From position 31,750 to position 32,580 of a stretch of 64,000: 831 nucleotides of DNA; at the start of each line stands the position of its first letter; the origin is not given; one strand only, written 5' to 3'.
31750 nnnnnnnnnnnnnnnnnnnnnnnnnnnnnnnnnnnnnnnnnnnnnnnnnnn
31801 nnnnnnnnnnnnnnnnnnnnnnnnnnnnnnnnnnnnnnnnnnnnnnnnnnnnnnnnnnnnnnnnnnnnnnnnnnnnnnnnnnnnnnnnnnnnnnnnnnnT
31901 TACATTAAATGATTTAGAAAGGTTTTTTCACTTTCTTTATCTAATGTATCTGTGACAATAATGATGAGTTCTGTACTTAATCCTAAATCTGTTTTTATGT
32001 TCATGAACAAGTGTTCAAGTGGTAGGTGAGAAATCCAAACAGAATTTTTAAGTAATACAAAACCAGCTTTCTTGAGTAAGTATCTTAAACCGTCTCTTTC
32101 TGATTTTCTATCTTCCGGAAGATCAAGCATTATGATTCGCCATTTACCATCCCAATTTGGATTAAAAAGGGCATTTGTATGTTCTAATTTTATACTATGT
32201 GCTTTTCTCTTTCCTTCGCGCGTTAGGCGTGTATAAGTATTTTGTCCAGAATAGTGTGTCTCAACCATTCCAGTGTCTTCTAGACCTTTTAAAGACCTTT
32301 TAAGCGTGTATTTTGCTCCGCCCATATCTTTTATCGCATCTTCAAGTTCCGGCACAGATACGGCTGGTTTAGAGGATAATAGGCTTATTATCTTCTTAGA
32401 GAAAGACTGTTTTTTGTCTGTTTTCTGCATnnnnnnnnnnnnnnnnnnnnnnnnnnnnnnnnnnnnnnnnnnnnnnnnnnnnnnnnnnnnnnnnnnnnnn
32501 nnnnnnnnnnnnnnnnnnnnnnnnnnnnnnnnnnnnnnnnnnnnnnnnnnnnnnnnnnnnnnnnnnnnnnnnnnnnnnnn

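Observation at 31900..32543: PaaX-like regulator divergent from dnaK, with a perfect palindrome at the dnaK transcription start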

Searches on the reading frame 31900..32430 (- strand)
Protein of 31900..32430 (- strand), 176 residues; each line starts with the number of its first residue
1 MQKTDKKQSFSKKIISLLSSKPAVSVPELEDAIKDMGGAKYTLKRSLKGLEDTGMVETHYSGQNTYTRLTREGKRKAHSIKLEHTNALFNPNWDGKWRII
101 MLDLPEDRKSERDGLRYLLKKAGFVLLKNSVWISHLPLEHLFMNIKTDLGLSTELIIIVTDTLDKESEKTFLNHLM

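Call 6: search_protein_families(library=pfam, proteins=[window:31900-32430:-], max_evalue=0.01)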
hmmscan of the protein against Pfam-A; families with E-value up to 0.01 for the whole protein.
window:31900-32430:- (176 aa): 3 families
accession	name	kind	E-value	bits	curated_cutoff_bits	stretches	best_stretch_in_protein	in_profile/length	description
PF20803.2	PaaX_M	-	1.3e-19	70.5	24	1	91-169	2-80/83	PaaX protein central Cas2-like domain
PF12840.13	HTH_20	-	0.004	17.5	27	1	13-58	8-50/51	Helix-turn-helix domain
PF22665.2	DUF6293_C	-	0.0059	17.5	27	1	5-77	27-98/101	DUF6293 C-terminal winged helix domain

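Call 7: search_protein_families(library=ncbifam, proteins=[window:31900-32430:-], max_evalue=0.01)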
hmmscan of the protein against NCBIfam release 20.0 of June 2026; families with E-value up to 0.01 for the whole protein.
window:31900-32430:- (176 aa): 2 families
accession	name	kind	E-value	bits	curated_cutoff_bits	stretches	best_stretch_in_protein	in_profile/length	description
TIGR02277.1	PaaX_trns_reg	equivalog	1.4e-10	41.2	264.55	1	32-147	26-138/279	phenylacetic acid degradation operon negative regulatory protein PaaX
NF040890.1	trans_reg_YgbI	equivalog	0.0042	16.6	400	1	12-79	8-72/253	DNA-binding transcriptional repressor YgbI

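Call 9: find_homologous_proteins(query=window:31900-32430:-)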
Query window:31900-32430:- (176 aa): 1146 proteins with E <= 0.001 among 1216 candidates; the best 120 are listed.
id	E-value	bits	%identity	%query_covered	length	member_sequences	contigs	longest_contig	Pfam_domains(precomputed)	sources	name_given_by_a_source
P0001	1.2e-107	375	98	100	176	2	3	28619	PF20803.3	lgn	-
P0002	6.2e-90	317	80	99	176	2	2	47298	PF20803.3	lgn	-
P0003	1.5e-87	309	81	99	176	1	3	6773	PF20803.3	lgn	-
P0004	5.6e-87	308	80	98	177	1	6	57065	PF20803.3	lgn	-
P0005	2.2e-74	267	70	96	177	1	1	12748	PF20803.3,PF12802.14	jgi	jgi:DNA-binding transcriptional regulator PaaX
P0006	3.5e-74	266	69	97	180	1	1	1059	PF20803.3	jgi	jgi:phenylacetic acid degradation operon negative regulatory protein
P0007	6.4e-73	262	71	93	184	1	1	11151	PF20803.3,PF12802.14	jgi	jgi:DNA-binding transcriptional regulator PaaX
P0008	1.1e-72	261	68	95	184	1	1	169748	PF20803.3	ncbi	-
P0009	2.2e-72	260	69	95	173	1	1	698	PF20803.3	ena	-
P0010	2.5e-72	260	68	96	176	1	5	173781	PF20803.3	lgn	-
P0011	3.6e-72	259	68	95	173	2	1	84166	PF20803.3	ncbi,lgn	ncbi:MAG: hypothetical protein V4478_00815 [Patescibacteria group bacterium]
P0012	4.7e-72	259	69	95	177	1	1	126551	PF20803.3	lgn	-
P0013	1.2e-71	258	68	96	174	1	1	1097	PF20803.3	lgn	-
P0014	1.7e-71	257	67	98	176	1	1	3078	PF20803.3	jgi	jgi:phenylacetic acid degradation operon negative regulatory protein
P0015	2.2e-71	257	69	94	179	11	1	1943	PF20803.3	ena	-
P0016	1.1e-70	255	68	95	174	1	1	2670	PF20803.3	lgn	-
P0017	1.6e-70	254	71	94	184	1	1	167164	PF20803.3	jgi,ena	jgi:DNA-binding transcriptional regulator PaaX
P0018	1.9e-70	254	70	94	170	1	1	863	PF20803.3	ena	-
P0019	3.1e-70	253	65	97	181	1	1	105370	PF20803.3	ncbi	-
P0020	7.4e-70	252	67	95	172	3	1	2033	PF20803.3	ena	-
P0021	8.7e-70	252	68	97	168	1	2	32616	PF20803.3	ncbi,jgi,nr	ncbi:MAG TPA: hypothetical protein VL576_02145 [Candidatus Paceibacterota bacterium]|jgi:phenylaceti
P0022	1.5e-69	251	66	98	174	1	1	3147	PF20803.3,PF12802.14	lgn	-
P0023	1.5e-69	251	67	95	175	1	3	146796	PF20803.3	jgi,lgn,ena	-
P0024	1.8e-69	251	68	95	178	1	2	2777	PF20803.3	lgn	-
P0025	2.2e-69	250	67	95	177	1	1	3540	PF20803.3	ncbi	-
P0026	2.4e-69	250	67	94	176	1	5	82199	PF20803.3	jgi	jgi:phenylacetic acid degradation operon negative regulatory protein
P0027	3.6e-69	250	65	95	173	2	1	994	PF20803.3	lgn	-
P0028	5.3e-69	249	66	97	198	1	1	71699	PF20803.3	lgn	-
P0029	5.9e-69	249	67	98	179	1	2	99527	PF20803.3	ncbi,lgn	-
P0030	1.1e-68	248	66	98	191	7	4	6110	PF20803.3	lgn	-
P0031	1.5e-68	248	68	95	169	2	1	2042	PF20803.3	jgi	jgi:phenylacetic acid degradation operon negative regulatory protein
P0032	1.7e-68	247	68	95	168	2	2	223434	PF01047.29,PF20803.3,PF12802.14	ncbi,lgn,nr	ncbi:MAG TPA: MarR family transcriptional regulator [Candidatus Paceibacterota bacterium]|nr:MarR fa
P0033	1.8e-68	247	65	97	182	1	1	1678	PF20803.3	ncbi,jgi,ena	jgi:phenylacetic acid degradation operon negative regulatory protein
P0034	2.0e-68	247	66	95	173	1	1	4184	PF20803.3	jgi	jgi:phenylacetic acid degradation operon negative regulatory protein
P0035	3.1e-68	247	66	96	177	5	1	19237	PF20803.3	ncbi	-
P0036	3.8e-68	246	67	94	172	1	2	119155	PF20803.3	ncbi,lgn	ncbi:MAG: hypothetical protein ABIO57_04000 [Candidatus Paceibacterota bacterium]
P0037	4.7e-68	246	67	94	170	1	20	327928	PF20803.3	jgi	jgi:phenylacetic acid degradation operon negative regulatory protein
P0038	5.6e-68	246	65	95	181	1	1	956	PF20803.3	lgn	-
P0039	1.2e-67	245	66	94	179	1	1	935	PF20803.3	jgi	jgi:phenylacetic acid degradation operon negative regulatory protein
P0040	1.7e-67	244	64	96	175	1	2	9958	PF20803.3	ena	-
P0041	1.7e-67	244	64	96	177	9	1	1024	PF20803.3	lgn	-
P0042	2.5e-67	244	66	97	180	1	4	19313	PF20803.3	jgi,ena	-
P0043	3.2e-67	243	65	95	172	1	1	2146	PF20803.3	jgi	jgi:phenylacetic acid degradation operon negative regulatory protein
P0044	3.7e-67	243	66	96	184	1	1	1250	PF20803.3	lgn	-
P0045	3.7e-67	243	63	95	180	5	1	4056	PF20803.3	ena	-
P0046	4.3e-67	243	66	91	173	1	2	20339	PF20803.3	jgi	jgi:DNA-binding transcriptional regulator PaaX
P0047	6.5e-67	242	66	95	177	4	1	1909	PF20803.3,PF01325.26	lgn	-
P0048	7.1e-67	242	66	95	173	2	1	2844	PF20803.3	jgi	jgi:DNA-binding transcriptional regulator PaaX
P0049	7.1e-67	242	64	96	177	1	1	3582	PF20803.3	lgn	-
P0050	1.4e-66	241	66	95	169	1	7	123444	PF20803.3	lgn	-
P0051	2.1e-66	241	62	97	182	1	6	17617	PF20803.3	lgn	-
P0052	3.1e-66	240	67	89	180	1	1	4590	PF20803.3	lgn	-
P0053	5.2e-66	239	65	97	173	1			PF20803.3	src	-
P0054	6.9e-66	239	64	96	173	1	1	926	PF20803.3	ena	-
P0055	8.3e-66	239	66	94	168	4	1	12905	PF20803.3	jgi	jgi:phenylacetic acid degradation operon negative regulatory protein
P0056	9.0e-66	239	65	95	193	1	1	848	PF20803.3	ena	-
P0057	1.3e-65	238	65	94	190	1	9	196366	PF20803.3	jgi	jgi:DNA-binding transcriptional regulator PaaX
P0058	1.4e-65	238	67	94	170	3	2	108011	PF20803.3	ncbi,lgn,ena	-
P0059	2.0e-65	237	66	94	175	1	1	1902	PF20803.3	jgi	jgi:DNA-binding transcriptional regulator PaaX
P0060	2.2e-65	237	62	98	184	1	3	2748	PF20803.3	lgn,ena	-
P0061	3.1e-65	237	68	95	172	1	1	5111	PF20803.3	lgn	-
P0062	3.3e-65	237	65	95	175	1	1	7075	PF20803.3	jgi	jgi:DNA-binding transcriptional regulator PaaX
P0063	5.8e-65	236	64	95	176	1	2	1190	PF20803.3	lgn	-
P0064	6.6e-65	236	65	95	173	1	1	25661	PF20803.3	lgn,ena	-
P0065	8.8e-65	235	64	97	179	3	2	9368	PF20803.3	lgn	-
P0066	1.1e-64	235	65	95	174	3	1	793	PF20803.3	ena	-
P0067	1.2e-64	235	64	97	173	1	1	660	PF20803.3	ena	-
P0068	3.2e-64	233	65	95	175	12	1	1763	PF20803.3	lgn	-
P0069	3.4e-64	233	68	92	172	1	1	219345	PF20803.3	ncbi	-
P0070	3.6e-64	233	63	95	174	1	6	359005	PF20803.3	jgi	jgi:DNA-binding transcriptional regulator PaaX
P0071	3.7e-64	233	61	97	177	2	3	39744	PF20803.3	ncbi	-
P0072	4.0e-64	233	65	94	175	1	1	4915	PF20803.3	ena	-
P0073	4.2e-64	233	63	96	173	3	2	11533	PF20803.3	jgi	jgi:DNA-binding transcriptional regulator PaaX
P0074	5.1e-64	233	61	97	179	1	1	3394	PF20803.3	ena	-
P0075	5.3e-64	233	59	100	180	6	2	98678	PF20803.3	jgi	jgi:phenylacetic acid degradation operon negative regulatory protein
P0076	5.7e-64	233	63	95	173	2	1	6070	PF20803.3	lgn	-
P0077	6.3e-64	233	64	97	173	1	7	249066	PF20803.3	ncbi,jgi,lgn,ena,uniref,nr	ncbi:MAG: hypothetical protein UR85_C0003G0027 [Candidatus Nomurabacteria bacterium GW2011_GWF2_35_6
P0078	6.9e-64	232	59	100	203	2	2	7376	PF20803.3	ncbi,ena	-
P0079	7.3e-64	232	66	93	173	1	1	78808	PF20803.3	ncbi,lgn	-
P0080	8.0e-64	232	63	94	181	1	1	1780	PF20803.3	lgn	-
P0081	8.1e-64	232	64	95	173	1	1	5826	PF20803.3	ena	-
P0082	8.2e-64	232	63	95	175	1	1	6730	PF20803.3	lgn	-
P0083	1.5e-63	231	63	96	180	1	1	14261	PF20803.3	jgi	-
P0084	1.9e-63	231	65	94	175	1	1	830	PF20803.3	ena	-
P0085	2.4e-63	231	63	95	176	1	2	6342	PF20803.3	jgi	jgi:DNA-binding transcriptional regulator PaaX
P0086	2.6e-63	231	60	96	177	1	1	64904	PF20803.3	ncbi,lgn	-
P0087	8.7e-63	229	59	97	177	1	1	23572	PF20803.3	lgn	-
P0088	9.2e-63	229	62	97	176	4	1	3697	PF20803.3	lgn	-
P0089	9.5e-63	229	63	95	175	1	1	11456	PF20803.3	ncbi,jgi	ncbi:MAG: hypothetical protein WC241_04480 [Candidatus Paceibacterota bacterium]|jgi:DNA-binding tra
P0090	1.0e-62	229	66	94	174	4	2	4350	PF20803.3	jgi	jgi:DNA-binding transcriptional regulator PaaX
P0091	1.3e-62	228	62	96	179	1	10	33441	PF20803.3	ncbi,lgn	-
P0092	1.3e-62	228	64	95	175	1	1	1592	PF20803.3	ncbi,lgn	-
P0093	1.8e-62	228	63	95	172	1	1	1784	PF20803.3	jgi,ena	-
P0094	2.7e-62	227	64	95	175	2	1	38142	PF20803.3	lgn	-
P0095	3.7e-62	227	61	94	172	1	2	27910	PF20803.3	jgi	jgi:DNA-binding transcriptional regulator PaaX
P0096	4.4e-62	227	64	97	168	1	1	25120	PF20803.3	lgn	-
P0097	5.1e-62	226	59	94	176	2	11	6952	PF20803.3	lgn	-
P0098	5.7e-62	226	61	95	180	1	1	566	PF20803.3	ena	-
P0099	6.2e-62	226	64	94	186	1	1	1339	PF20803.3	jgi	jgi:DNA-binding transcriptional regulator PaaX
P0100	6.4e-62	226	61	97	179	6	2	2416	PF20803.3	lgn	-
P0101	6.8e-62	226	63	95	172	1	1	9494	PF20803.3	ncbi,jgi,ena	ncbi:MAG: hypothetical protein WCW65_02115 [Candidatus Paceibacterota bacterium]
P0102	6.9e-62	226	64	95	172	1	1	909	PF20803.3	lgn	-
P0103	7.2e-62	226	61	96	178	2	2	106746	PF20803.3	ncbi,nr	ncbi:MAG: hypothetical protein KBC11_00470 [Candidatus Pacebacteria bacterium]|nr:hypothetical prote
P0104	7.7e-62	226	61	95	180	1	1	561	PF20803.3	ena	-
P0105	8.9e-62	226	63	95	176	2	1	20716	PF20803.3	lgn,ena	-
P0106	1.0e-61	225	62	94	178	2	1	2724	PF20803.3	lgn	-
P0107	1.1e-61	225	60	97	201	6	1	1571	PF20803.3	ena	-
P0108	1.6e-61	225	63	95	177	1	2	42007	PF20803.3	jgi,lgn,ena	-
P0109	1.6e-61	225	61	98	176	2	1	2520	PF20803.3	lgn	-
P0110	1.7e-61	225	61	95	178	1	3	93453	PF20803.3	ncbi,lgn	-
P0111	1.9e-61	224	64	95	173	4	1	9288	PF20803.3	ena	-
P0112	2.0e-61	224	60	99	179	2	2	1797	PF20803.3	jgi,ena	-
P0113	2.1e-61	224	63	95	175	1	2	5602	PF20803.3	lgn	-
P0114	2.3e-61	224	66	88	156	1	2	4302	PF20803.3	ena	-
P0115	2.4e-61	224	58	97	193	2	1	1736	PF20803.3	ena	-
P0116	2.6e-61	224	62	95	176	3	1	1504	PF20803.3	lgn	-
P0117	3.2e-61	224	60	97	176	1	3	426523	PF20803.3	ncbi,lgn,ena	-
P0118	3.4e-61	224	62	95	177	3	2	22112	PF20803.3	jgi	jgi:DNA-binding transcriptional regulator PaaX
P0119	3.5e-61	224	61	86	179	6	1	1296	PF20803.3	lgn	-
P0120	3.6e-61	224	60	94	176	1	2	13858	PF20803.3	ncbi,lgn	-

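Call 12: find_related_loci(query=A1, collection=genome_contigs, flank=4000)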
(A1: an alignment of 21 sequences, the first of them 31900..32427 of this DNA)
Query A1 (175 aa) in genome_contigs; peptide patterns used: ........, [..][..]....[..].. (x = any residue, [..] = any of these).
599 stretches matched a pattern (row limit reached: there are more); 322 encode a relative of the query (tblastn E <= 1e-3); the best 80 are kept; 80 distinct loci.
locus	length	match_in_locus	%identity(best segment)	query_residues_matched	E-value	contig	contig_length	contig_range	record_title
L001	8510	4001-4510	69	3-172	2e-79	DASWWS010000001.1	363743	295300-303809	MAG TPA_asm: Candidatus Paceibacterota bacterium isolate SMAG_U3662 k141_882579, whole genome shotgun sequence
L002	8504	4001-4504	68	5-172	1e-78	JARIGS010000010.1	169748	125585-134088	MAG: Candidatus Nomurabacteria bacterium isolate CullarsAll.DT.37 k141_237192, whole genome shotgun sequence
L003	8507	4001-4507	69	3-171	1e-78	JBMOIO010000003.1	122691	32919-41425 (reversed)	MAG: Minisyncoccia bacterium isolate Deming_bin.451 contig147, whole genome shotgun sequence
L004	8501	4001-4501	68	4-170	1e-77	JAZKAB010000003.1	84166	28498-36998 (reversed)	MAG: Patescibacteria group bacterium isolate ADI_H3L2_1_122_18_3-bin004 ADIH3L21_B004_0_000000000003, whole genome shotg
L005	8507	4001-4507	70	3-171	3e-77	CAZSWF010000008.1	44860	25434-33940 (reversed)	MAG TPA_asm: uncultured Candidatus Saccharibacteria bacterium isolate SRP286056_co3_87 genome assembly, contig: NODE_470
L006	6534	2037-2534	68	5-174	5e-77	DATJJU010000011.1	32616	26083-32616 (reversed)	MAG TPA_asm: Candidatus Paceibacterota bacterium isolate SMAG_U15574 k141_1279903, whole genome shotgun sequence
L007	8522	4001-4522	67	1-172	5e-75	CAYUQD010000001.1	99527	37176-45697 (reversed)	MAG TPA_asm: uncultured Candidatus Saccharibacteria bacterium isolate SRP285395_co2_363 genome assembly, contig: NODE_24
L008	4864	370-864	68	7-174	3e-75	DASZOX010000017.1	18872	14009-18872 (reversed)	MAG TPA_asm: Candidatus Paceibacterota bacterium isolate SMAG_U5956 k141_360303, whole genome shotgun sequence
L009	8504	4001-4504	67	6-170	5e-75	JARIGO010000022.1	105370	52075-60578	MAG: Candidatus Nomurabacteria bacterium isolate CullarsAll.DT.14 k141_758446, whole genome shotgun sequence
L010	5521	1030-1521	69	9-174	5e-74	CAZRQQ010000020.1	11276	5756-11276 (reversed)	MAG TPA_asm: uncultured Candidatus Saccharibacteria bacterium isolate SRP133034_co1_23 genome assembly, contig: NODE_520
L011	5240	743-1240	66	5-174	3e-74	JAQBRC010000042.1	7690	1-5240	MAG: Candidatus Nomurabacteria bacterium isolate RYN_389 scaffold_2723284, whole genome shotgun sequence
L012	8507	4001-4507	67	6-174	1e-73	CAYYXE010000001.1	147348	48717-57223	MAG TPA_asm: uncultured Candidatus Saccharibacteria bacterium isolate SRP133034_co1_65 genome assembly, contig: NODE_32_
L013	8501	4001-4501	67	5-171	1e-73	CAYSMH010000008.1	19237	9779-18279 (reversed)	MAG TPA_asm: uncultured Candidatus Saccharibacteria bacterium isolate SRP286056_co3_445 genome assembly, contig: NODE_27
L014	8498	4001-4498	67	5-170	2e-73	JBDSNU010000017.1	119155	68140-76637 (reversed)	MAG: Candidatus Paceibacterota bacterium isolate cluster1_bin.423 k127_4619666, whole genome shotgun sequence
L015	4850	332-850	64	5-170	7e-73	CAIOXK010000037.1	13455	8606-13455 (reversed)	Candidatus Nomurabacteria bacterium isolate Ki1-1-6m_bin-0473 genome assembly, contig: bin-0473:37/43, whole genome shot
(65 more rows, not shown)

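Call 19: search_solved_structures(query=A1, max_evalue=1, show_alignments=2)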
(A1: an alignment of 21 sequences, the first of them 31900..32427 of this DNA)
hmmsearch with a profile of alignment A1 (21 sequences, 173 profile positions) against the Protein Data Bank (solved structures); distinct sequences matched with E-value up to 1: 21.
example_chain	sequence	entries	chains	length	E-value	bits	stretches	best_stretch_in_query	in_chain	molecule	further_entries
3df8_A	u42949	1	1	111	0.028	17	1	6-77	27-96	possible HxlR family transcriptional factor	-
3nrv_A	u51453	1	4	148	0.087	15.4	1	10-72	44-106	Putative transcriptional regulator (MarR/EmrR family)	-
4v92_BK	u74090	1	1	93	0.15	14.6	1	10-71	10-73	ES10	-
6i7o_C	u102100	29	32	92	0.24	14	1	10-71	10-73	40S ribosomal protein S10-A | Small ribosomal subunit protein eS10A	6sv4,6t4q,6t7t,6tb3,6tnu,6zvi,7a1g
6woo_KK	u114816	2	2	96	0.26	13.8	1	10-71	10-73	eS10 | Small ribosomal subunit protein eS10A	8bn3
4uer_7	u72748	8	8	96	0.27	13.8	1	10-71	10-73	ES10 | 40S ribosomal protein S10-A | Small ribosomal subunit protein eS10A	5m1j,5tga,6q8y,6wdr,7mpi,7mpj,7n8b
5fci_c0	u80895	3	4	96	0.27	13.8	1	10-71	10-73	40S ribosomal protein S10-A | 40S ribosomal protein S10-A,40S ribosomal protein S10-A,40S ribosomal protein S10-A,40S ri | Small ribosomal subunit protein eS10A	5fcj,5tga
5dgf_C0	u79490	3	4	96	0.28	13.7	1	10-71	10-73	40S ribosomal protein S10-A | 40S ribosomal protein S10-A,40S ribosomal protein S10-A,40S Ribosomal Protein S10-A | 40S ribosomal protein S10-A,40S Ribosomal Pr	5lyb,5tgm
5i4l_C0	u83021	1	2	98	0.28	13.7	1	10-71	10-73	40S ribosomal protein S10-A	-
5it7_K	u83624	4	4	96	0.29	13.7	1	9-70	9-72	KLLA0B08173p | Ribosomal protein eS10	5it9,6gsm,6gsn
5lyb_c0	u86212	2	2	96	0.3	13.7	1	10-71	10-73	40S ribosomal protein S10-A,40S ribosomal protein S10-A,40S Ribosomal Protein S10 | 40S ribosomal protein S10-A,40S Ribosomal Protein S10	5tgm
4u3n_c0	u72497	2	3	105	0.34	13.5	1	10-71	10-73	40S ribosomal protein S10-A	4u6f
4u3m_C0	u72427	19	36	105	0.34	13.5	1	10-71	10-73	40S ribosomal protein S10-B | 40S ribosomal protein S10-A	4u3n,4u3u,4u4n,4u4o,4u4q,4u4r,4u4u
3j6x_10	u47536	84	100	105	0.34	13.5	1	10-71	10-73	40S ribosomal protein S10 | 40S ribosomal protein S10-A | eS10 (yeast S10)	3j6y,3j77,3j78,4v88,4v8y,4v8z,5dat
5fci_C0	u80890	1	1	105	0.36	13.4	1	10-71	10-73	40S ribosomal protein S10-A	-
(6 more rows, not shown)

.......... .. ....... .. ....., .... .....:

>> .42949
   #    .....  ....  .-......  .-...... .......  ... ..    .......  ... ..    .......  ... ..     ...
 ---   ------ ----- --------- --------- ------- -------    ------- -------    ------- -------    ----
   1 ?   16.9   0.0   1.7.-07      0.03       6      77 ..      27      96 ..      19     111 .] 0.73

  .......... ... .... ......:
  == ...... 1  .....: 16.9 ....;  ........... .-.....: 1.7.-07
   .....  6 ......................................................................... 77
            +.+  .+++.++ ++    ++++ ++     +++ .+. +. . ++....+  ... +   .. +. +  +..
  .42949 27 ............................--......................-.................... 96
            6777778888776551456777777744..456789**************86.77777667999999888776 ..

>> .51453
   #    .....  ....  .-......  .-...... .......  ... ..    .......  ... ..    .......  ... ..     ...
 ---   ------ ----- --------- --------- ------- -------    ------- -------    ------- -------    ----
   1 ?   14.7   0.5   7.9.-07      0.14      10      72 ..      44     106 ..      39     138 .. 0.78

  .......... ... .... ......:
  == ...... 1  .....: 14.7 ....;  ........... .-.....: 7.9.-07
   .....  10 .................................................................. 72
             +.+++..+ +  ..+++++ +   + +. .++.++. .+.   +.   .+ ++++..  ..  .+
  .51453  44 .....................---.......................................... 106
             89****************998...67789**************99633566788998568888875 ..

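Call 22: predict_structure(alignment_id=A1)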
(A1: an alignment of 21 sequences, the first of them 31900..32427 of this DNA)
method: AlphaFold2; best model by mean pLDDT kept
length: 175 residues; sequences in the alignment: 21
mean_pLDDT: 79.1   pTM: 0.46
mean pLDDT of the five models: 79.1, 79.0, 76.7, 76.3, 70.2
residues with pLDDT >= 90: 30; 70-90: 113; 50-70: 19; < 50: 13
segments of 3 or more residues with pLDDT < 50: 1-6, 82-88
pLDDT, mean of each block of 10 residues (from residue 1): 51 79 81 66 82 84 84 73 48 85 89 92 88 89 88 89 83 70
secondary structure, 60 per line:
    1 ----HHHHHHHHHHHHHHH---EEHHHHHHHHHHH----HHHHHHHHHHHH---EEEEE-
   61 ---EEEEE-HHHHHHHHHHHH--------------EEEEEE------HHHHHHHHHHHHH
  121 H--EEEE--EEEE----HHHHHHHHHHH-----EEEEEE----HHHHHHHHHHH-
elements in order: H5-19 H25-35 H40-51 E55-59 E64-68 H70-81 E96-101 H108-121 E124-127 E130-133 H138-148 E154-159 H164-174
